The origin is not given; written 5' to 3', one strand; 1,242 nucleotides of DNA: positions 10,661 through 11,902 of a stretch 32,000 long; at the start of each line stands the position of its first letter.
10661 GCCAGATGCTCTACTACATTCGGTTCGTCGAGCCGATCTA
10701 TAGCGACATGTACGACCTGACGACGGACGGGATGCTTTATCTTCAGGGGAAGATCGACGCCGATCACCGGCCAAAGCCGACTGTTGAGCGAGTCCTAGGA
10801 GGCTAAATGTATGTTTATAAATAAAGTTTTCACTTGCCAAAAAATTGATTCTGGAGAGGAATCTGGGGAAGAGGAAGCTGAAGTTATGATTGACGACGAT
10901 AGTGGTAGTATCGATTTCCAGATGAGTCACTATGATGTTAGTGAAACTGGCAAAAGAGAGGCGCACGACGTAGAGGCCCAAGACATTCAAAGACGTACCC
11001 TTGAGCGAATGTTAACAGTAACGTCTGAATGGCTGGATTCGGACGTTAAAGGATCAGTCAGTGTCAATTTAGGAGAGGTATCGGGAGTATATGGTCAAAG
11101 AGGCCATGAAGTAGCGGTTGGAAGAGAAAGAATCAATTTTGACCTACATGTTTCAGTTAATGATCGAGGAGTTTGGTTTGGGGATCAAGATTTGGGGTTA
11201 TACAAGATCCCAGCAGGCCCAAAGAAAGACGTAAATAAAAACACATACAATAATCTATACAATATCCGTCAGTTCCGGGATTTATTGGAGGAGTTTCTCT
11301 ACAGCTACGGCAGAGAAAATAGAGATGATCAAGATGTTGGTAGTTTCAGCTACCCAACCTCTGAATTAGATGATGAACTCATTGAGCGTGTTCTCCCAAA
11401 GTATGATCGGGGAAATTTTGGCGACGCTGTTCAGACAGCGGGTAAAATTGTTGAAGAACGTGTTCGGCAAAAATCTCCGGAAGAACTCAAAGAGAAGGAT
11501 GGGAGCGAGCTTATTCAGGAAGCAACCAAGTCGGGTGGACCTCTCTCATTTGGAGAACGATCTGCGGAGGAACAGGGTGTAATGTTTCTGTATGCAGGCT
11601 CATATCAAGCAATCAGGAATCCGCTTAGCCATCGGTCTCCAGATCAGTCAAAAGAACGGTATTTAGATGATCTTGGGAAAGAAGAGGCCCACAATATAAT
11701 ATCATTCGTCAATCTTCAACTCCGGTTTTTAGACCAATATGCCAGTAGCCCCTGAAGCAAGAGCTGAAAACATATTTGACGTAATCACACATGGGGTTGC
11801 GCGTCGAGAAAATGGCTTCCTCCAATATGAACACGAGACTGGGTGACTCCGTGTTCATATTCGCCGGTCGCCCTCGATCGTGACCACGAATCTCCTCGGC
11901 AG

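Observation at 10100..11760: Prophage-borne cassette: tandem PhiH1-repressor-like wHTH genes followed by a Ymh/TIGR02391-type HEPN protein with a novel N-terminal domain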

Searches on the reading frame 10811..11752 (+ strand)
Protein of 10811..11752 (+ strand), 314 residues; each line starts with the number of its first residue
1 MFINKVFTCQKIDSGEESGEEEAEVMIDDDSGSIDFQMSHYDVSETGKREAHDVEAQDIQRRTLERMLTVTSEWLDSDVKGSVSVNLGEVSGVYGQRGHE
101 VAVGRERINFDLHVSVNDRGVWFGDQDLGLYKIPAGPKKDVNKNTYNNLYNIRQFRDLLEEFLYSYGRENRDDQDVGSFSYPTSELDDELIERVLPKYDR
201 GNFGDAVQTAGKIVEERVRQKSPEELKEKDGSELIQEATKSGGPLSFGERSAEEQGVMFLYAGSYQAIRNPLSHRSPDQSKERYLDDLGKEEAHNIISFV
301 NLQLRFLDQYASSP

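Call 3: search_protein_families(library=pfam, proteins=[window:10811-11752:+], max_evalue=1)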
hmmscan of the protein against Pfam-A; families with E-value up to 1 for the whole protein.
window:10811-11752:+ (314 aa): 2 families
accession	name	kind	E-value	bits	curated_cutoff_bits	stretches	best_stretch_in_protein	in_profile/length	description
PF09509.15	Hypoth_Ymh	-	3.3e-23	82.2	25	1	185-307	2-119/119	Protein of unknown function (Hypoth_ymh)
PF13223.11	DUF4031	-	0.037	14.7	25.6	1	36-69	41-74/76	Protein of unknown function (DUF4031)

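Call 4: search_protein_families(library=ncbifam, proteins=[window:10811-11752:+], max_evalue=1)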
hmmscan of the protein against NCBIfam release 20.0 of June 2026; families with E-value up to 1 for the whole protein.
window:10811-11752:+ (314 aa): 1 family
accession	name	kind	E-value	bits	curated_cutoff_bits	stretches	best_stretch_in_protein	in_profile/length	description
TIGR02391.1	hypoth_ymh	hypoth_equivalog_domain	1.5e-09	38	39.45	1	187-309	2-122/125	TIGR02391 family protein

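Call 5: search_protein_families(library=padloc, proteins=[window:10811-11752:+], max_evalue=1)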
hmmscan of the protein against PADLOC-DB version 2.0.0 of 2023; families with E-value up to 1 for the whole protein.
window:10811-11752:+ (314 aa): 2 families
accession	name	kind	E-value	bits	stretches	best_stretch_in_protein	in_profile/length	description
PDLC03987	PD-Lambda-3_B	-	9e-06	23.2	1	202-309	158-262/270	-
PDLC02412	Aga_HEPN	-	0.0087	13.1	1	200-279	268-352/382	Class II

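Call 11: find_homologous_proteins(query=window:10811-11752:+, max_evalue=0.001)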
Query window:10811-11752:+ (314 aa): 5 proteins with E <= 0.001 among 1748 candidates.
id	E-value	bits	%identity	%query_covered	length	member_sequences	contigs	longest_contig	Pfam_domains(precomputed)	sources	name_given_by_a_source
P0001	5.5e-205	697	100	100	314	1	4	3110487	PF09509.16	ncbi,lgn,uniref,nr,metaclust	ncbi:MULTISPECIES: TIGR02391 family protein [Halomicrobium]|uniref:Conserved hypothetical protein CH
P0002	1.8e-59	220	45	77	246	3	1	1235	PF09509.16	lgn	-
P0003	2.3e-52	196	35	92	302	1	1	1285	PF09509.16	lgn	-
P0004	6.4e-31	126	50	41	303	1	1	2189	PF09509.16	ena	-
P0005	7.2e-24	103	40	50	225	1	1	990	PF09509.16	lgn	-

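Call 13: find_encoding_contigs(protein=P0001, flank=10000, max_places=6)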
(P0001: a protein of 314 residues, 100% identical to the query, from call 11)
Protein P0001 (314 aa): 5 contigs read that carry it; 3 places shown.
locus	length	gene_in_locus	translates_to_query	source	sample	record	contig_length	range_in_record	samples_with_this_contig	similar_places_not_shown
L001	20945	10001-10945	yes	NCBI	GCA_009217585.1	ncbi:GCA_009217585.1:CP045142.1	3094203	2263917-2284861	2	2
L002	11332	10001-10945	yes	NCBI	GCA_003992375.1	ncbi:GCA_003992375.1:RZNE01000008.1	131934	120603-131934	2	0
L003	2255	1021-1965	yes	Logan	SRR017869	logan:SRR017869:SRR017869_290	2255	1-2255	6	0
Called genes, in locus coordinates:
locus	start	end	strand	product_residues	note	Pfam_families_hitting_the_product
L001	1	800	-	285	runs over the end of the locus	PF00497:SBP_bac_3, PF10613:Lig_chan-Glu_bd (weak)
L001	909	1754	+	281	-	-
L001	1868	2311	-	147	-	PF00583:Acetyltransf_1, PF13508:Acetyltransf_7 (weak)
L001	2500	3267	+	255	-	PF01784:DUF34_NIF3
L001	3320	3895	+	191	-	PF10263:SprT-like (weak)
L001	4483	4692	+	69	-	-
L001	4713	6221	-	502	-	-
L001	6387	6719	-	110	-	-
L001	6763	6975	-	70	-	-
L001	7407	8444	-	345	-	-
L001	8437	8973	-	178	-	-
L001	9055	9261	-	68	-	-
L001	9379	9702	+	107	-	-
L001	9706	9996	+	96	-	-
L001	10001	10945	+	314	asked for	PF09509:Hypoth_Ymh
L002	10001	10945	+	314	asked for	PF09509:Hypoth_Ymh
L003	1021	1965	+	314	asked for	PF09509:Hypoth_Ymh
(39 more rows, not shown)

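Call 46: find_related_loci(query=A1, collection=viral_contigs, flank=8000)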
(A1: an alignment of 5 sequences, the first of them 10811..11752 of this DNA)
Query A1 (314 aa) in viral_contigs; peptide patterns used: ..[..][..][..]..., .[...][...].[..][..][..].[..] (x = any residue, [..] = any of these).
113 stretches matched a pattern; 1 encode a relative of the query (tblastn E <= 1e-3); 1 distinct loci.
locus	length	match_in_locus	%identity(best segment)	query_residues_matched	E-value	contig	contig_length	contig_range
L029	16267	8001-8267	34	201-286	8e-9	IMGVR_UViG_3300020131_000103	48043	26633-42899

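Call 47: find_related_loci(query=A1, collection=metagenome_contigs, flank=8000)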
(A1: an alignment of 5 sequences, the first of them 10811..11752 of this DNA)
Query A1 (314 aa) in metagenome_contigs; peptide patterns used: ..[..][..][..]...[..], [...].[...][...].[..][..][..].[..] (x = any residue, [..] = any of these).
415 stretches matched a pattern; 3 encode a relative of the query (tblastn E <= 1e-3); 3 distinct loci.
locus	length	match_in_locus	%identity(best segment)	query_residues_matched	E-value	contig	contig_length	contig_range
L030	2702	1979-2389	45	174-309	3e-35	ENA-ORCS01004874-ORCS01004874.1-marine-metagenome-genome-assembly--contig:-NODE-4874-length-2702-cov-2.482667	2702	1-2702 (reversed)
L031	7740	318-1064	31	54-308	2e-30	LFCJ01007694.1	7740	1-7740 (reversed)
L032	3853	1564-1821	31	201-288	9e-9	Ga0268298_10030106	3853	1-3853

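Call 54: predict_structure(alignment_id=A2)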
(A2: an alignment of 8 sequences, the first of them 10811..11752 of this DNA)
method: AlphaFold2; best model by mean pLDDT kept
length: 314 residues; sequences in the alignment: 8
mean_pLDDT: 72.5   pTM: 0.54
mean pLDDT of the five models: 72.5, 71.4, 71.1, 69.4, 68.4
residues with pLDDT >= 90: 61; 70-90: 141; 50-70: 60; < 50: 52
segments of 3 or more residues with pLDDT < 50: 100-104, 167-184, 242-248, 269-286, 312-314
pLDDT, mean of each block of 10 residues (from residue 1): 90 89 89 84 76 87 89 84 90 73 60 93 86 92 89 90 62 36 65 78 77 74 60 53 47 56 54 42 50 74 73 43
secondary structure, 60 per line:
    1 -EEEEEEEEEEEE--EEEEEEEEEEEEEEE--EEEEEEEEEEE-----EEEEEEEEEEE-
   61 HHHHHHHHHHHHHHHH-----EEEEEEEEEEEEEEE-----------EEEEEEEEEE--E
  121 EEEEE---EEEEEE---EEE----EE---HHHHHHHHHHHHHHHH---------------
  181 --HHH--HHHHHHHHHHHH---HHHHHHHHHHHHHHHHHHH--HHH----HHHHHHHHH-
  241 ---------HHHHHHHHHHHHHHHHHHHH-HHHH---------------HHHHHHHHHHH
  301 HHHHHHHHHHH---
elements in order: E2-13 E16-30 E33-43 E49-59 H61-76 E82-96 E108-117 E120-125 E129-134 E138-140 H150-165 H188-199 H203-221 H231-239 H250-269 H271-274 H290-311

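Call 59: fold_search(model_id=the predicted structure, library=pdb)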
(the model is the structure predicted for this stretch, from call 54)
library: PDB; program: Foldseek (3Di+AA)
matches with E <= 10: 544; with E <= 0.001: 0
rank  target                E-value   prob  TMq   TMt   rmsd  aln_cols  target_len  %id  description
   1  8chu_A                9.4e-03  0.97  0.22  0.43  12.7       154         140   12  Crystal structure of human PURA repeat I-II K97E mutant (released 2024-02-21)
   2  3k44_B                3.5e-02  0.92  0.23  0.46  12.3       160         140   12  Crystal Structure of Drosophila melanogaster Pur-alpha (released 2009-10-27)
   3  8chv_D                6.8e-02  0.75  0.21  0.41  13.1       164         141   12  Crystal structure of human PURA (fragment Glu57-Glu212, PUR repeat I and II) R140P mutant (released 2024-02-21)
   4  6obt                  1.8e-01  0.11  0.11  0.12  17.9       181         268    9  Structural insights into dehydratase substrate selection for the borrelidin and fluvirucin polyketide synthases (released 2019-06-05)
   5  1v4t                  2.4e-01  0.05  0.14  0.11  20.5       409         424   10  Crystal structure of human glucokinase (released 2004-03-30)
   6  5kew_B                2.6e-01  0.44  0.18  0.36   9.2       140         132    8  Vibrio parahaemolyticus VtrA/VtrC complex bound to the bile salt taurodeoxycholate (released 2016-07-20)
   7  5n61_P                2.9e-01  0.04  0.13  0.07  24.9       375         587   10  RNA polymerase I initially transcribing complex (released 2017-04-05)
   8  9eb4_A                3.4e-01  0.04  0.08  0.09  24.0       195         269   13  Chicken YF1.7*1 presenting N-palmitoylated glycine (released 2025-07-23)
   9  8oyv_A                3.8e-01  0.12  0.14  0.22  22.5       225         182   10  De novo designed Claudin fold CLF_4 (released 2023-10-18)
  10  5dac_B                3.8e-01  0.07  0.14  0.12  19.0       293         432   10  ATP-gamma-S bound Rad50 from Chaetomium thermophilum in complex with DNA (released 2016-03-02)
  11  3l88_A                5.9e-01  0.05  0.11  0.17  18.0       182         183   10  Crystal structure of the human Adenovirus type 21 fiber knob (released 2010-04-14)
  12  8oja_B                6.2e-01  0.13  0.11  0.13  21.6       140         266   10  HSV-1 DNA polymerase-processivity factor complex in exonuclease state (released 2024-04-03)
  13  3l89_F                6.2e-01  0.04  0.08  0.13  17.0       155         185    6  Human Adenovirus type 21 knob in complex with domains SCR1 and SCR2 of CD46 (membrane cofactor protein, MCP) (released 2010-04-14)
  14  9eb2_A                6.2e-01  0.03  0.08  0.09  23.6       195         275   12  Chicken YF1*7.1 molecule presenting an endogenous N-myristoylated amino acid (released 2025-07-23)
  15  3gp6                  6.6e-01  0.15  0.16  0.26   9.8       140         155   11  Crystal structure of PagP in SDS/MPD (released 2010-06-23)
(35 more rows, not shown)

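Call 64: search_solved_structures(query=window:10811-11752:+, max_evalue=1, show_alignments=2)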
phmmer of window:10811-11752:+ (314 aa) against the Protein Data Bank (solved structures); distinct sequences matched with E-value up to 1: 2.
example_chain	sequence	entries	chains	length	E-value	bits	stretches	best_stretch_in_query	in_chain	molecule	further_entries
6mro_A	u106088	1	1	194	0.35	13.4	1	101-169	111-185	methyl transferase from Methanosarcina acetivorans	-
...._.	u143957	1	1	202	0.56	12.7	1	103-169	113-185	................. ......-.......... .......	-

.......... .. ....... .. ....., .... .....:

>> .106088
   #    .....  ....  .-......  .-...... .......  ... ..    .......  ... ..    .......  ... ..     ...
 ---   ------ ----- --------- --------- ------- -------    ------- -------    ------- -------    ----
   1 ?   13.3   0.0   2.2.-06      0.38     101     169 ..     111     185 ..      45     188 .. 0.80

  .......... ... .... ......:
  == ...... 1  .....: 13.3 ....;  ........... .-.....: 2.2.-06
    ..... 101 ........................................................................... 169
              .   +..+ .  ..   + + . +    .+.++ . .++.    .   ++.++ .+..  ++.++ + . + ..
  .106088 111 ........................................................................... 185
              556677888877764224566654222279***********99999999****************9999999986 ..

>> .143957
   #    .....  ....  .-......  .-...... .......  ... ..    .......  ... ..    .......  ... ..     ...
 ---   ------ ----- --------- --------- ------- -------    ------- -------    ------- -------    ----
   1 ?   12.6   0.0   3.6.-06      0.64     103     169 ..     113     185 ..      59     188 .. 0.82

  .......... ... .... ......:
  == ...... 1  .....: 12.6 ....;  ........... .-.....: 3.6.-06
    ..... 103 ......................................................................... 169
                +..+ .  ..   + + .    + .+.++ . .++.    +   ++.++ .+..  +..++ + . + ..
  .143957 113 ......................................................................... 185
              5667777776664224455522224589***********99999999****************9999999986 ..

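Call 84: search_dna_similar(query=window:10811-11752:+, collection=phages, mode=protein, max_rows=15, max_evalue=0.001)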
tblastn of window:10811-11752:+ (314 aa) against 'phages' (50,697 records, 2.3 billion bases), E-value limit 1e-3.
No match.

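Call 85: search_dna_similar(query=window:10811-11752:+, collection=plasmids, mode=protein, max_rows=15, max_evalue=0.001)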
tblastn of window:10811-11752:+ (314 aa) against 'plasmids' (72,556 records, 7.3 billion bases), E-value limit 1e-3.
Records with a match: 4; places in all: 5; records where one place covers at least 80% of the query: 0.
Best place of each record, by identity: <60% 4.
By first word of the organism name: Haloarcula 1; Natrinema 1; Halopenitus 1; Halosimplex 1.
By predicted mobility (MOB-suite, as given by PLSDB): non-mobilizable 4.
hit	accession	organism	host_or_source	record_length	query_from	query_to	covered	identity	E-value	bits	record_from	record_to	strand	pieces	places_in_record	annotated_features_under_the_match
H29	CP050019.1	Haloarcula sp. JP-L23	-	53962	187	310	39%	40.8%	3e-21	101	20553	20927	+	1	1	hypothetical protein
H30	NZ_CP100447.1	Natrinema caseinilyticum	marine sediment,sediment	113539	145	312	54%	29.6%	2e-13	79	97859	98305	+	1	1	TIGR02391 family protein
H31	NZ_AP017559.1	Halopenitus persicus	-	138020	145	312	54%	27.8%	2e-10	69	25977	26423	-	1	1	TIGR02391 family protein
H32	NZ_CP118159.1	Halosimplex aquaticum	cell culture,solar salterns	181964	151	309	51%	29.4%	4e-12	74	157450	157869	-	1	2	TIGR02391 family protein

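Call 86: get_annotated_region(hit=H29, flank=4000)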
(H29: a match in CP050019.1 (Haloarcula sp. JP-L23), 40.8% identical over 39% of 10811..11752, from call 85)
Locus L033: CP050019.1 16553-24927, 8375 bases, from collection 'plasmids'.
description: Haloarcula sp. JP-L23 plasmid unnamed5, complete sequence
organism: Haloarcula sp. JP-L23 (NCBI taxid 2716717)
taxonomy: Archaea; Euryarchaeota; Halobacteria; Halobacteriales; Haloarculaceae; Haloarcula; Haloarcula sp. JP-L23
host: -; source: -; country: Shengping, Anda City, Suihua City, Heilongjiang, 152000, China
typing (MOB-suite, as given by PLSDB): non-mobilizable
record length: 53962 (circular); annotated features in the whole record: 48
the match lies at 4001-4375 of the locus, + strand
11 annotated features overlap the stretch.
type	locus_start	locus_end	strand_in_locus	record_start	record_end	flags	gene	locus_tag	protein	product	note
CDS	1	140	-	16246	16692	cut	-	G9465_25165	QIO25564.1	DUF4065 domain-containing protein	-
CDS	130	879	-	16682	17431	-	-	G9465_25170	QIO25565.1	TrmB family transcriptional regulator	-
CDS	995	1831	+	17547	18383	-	-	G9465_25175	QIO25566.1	hypothetical protein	-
CDS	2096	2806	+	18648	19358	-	-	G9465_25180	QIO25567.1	hypothetical protein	-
CDS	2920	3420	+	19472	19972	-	-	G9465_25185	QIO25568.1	hypothetical protein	-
CDS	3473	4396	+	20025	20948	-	-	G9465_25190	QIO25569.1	hypothetical protein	-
CDS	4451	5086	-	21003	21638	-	-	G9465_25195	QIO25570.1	hypothetical protein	-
CDS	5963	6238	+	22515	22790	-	-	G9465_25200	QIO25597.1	hypothetical protein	-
CDS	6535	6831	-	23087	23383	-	-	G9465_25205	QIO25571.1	hypothetical protein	-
CDS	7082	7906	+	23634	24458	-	-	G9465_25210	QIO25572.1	hypothetical protein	-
CDS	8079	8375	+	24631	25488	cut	-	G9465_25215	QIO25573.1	ParA family protein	-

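Call 87: get_annotated_region(hit=H30, flank=4000)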
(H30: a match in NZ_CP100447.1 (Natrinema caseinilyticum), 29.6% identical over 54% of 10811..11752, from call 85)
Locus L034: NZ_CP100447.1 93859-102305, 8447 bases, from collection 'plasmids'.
description: Natrinema caseinilyticum strain ZJ2 plasmid unnamed2, complete sequence
organism: Natrinema caseinilyticum (NCBI taxid 2961570)
taxonomy: Archaea; Euryarchaeota; Halobacteria; Halobacteriales; Natrialbaceae; Natrinema; Natrinema caseinilyticum
host: -; source: marine sediment,sediment; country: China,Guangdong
typing (MOB-suite, as given by PLSDB): non-mobilizable
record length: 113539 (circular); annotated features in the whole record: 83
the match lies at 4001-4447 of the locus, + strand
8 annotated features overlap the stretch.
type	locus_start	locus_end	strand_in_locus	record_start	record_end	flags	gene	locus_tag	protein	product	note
CDS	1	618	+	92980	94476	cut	-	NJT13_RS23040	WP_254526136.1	hypothetical protein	-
CDS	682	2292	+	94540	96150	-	-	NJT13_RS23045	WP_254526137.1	AAA family ATPase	-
CDS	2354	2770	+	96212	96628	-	-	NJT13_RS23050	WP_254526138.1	hypothetical protein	-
CDS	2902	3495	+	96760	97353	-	-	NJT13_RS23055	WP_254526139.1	hypothetical protein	-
CDS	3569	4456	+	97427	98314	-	-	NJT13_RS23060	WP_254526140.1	TIGR02391 family protein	-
CDS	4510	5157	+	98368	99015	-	-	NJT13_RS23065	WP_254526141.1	M48 family metalloprotease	GO:0006508 - proteolysis [Evidence IEA]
CDS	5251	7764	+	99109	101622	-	-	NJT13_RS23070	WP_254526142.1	VWA domain-containing protein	-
CDS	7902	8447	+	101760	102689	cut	-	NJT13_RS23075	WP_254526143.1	hypothetical protein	-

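Call 88: get_annotated_region(hit=H32, flank=4000)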
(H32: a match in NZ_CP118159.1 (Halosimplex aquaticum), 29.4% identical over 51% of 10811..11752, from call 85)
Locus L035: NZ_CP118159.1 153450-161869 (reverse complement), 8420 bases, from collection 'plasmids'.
description: Halosimplex aquaticum strain XZYJT29 plasmid unnamed1, complete sequence
organism: Halosimplex aquaticum (NCBI taxid 3026162)
taxonomy: Archaea; Euryarchaeota; Halobacteria; Halobacteriales; Haloarculaceae; Halosimplex; Halosimplex aquaticum
host: -; source: cell culture,solar salterns; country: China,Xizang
typing (MOB-suite, as given by PLSDB): non-mobilizable
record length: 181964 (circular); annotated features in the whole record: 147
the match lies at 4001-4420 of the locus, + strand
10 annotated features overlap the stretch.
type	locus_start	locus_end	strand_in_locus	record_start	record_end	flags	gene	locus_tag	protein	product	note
CDS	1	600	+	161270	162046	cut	-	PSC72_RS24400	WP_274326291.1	hypothetical protein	-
CDS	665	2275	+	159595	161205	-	-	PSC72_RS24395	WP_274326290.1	AAA family ATPase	-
CDS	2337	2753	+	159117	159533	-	-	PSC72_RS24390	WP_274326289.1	hypothetical protein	-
CDS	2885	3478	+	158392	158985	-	-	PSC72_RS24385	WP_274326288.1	hypothetical protein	-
CDS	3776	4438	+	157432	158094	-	-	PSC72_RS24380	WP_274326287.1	TIGR02391 family protein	-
CDS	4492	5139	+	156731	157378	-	-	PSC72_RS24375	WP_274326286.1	M48 family metalloprotease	GO:0006508 - proteolysis [Evidence IEA]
CDS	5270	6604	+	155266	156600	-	-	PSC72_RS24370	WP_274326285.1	hypothetical protein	-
CDS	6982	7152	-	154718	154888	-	-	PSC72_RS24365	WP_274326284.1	hypothetical protein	-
CDS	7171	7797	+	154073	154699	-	-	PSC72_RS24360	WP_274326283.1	vWA domain-containing protein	-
CDS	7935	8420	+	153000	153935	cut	-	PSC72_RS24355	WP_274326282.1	hypothetical protein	-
